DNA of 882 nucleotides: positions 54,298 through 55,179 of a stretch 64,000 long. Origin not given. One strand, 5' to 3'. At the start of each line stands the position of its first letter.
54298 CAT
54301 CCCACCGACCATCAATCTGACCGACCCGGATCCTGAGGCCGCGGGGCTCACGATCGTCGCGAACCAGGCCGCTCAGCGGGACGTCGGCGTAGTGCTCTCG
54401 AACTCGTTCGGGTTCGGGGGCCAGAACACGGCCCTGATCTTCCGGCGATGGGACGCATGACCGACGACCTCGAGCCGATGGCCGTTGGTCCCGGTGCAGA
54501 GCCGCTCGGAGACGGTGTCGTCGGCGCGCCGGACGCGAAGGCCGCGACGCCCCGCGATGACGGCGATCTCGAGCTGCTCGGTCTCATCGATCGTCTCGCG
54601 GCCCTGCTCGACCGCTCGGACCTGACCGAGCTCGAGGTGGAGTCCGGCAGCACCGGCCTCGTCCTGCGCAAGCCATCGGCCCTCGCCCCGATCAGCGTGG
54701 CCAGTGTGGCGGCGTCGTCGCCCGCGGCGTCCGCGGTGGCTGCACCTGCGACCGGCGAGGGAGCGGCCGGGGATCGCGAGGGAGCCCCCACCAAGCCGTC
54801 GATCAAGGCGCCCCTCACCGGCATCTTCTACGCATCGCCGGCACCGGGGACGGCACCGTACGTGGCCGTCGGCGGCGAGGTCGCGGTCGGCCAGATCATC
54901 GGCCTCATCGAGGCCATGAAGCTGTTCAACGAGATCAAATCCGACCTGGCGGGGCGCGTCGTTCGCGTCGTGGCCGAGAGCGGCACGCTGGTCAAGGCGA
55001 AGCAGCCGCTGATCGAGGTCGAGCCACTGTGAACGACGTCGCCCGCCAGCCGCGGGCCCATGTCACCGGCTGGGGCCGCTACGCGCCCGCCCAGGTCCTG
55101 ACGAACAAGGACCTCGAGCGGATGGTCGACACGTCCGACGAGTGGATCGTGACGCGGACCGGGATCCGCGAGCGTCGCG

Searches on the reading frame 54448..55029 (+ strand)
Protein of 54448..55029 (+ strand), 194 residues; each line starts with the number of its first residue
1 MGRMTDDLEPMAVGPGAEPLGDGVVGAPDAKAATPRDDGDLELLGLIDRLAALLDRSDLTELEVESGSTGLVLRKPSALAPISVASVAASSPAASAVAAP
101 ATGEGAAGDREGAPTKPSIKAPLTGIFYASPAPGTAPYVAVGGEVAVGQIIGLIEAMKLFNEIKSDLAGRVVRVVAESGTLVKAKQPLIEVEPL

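Call 3: search_protein_families(library=pfam, proteins=[window:54448-55029:+], max_evalue=0.01)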
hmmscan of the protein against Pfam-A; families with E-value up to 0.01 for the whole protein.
window:54448-55029:+ (194 aa): 1 family
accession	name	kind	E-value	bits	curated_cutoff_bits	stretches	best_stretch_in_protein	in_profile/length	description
PF00364.28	Biotin_lipoyl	-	9.3e-14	51.5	22.1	1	119-190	3-72/73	Biotin-requiring enzyme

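Call 4: search_protein_families(library=ncbifam, proteins=[window:54448-55029:+], max_evalue=0.01)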
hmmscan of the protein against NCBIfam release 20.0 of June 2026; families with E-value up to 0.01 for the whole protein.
window:54448-55029:+ (194 aa): 13 families
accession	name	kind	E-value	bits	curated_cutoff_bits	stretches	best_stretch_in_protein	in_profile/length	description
TIGR00531.1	BCCP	equivalog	1.8e-31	109.8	115.2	1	47-192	6-155/156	acetyl-CoA carboxylase biotin carboxyl carrier protein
NF005457.0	PRK07051.1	equivalog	1.5e-24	86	87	1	118-192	5-79/80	acetyl-CoA carboxylase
NF006761.0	PRK09282.1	domain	5.4e-12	45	402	1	95-192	500-590/591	pyruvate carboxylase subunit B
NF005117.0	PRK06549.1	equivalog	1.8e-08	35.1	159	1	88-191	25-129/130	acetyl-CoA carboxylase biotin carboxyl carrier protein subunit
NF004173.0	PRK05641.1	equivalog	1.3e-07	32.3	199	1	63-191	35-152/153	putative acetyl-CoA carboxylase biotin carboxyl carrier protein subunit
NF010643.0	PRK14040.1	subfamily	2.2e-06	26.4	892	1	88-191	505-594/595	oxaloacetate decarboxylase subunit alpha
NF009554.0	PRK12999.1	equivalog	4.5e-06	24.8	965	1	129-192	1081-1146/1147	pyruvate carboxylase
NF010645.0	PRK14042.1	equivalog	6.9e-06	25.1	1182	1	129-192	531-594/596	pyruvate carboxylase subunit B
TIGR01108.1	oadA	equivalog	1.4e-05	23.7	756.5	1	113-186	514-580/582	sodium-extruding oxaloacetate decarboxylase subunit alpha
TIGR02712.1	urea_carbox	equivalog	0.00012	19.9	1303.85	1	138-191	1147-1200/1201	urea carboxylase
NF047903.1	MmDecMmdC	equivalog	0.00086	19.7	200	1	85-176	18-118/132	methylmalonyl-CoA decarboxylase subunit gamma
NF006079.0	PRK08225.1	equivalog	0.0011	18.9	95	1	139-192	17-70/70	acetyl-CoA carboxylase biotin carboxyl carrier protein subunit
TIGR01235.1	pyruv_carbox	equivalog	0.0044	14.5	1114.45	1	132-191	1081-1142/1143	pyruvate carboxylase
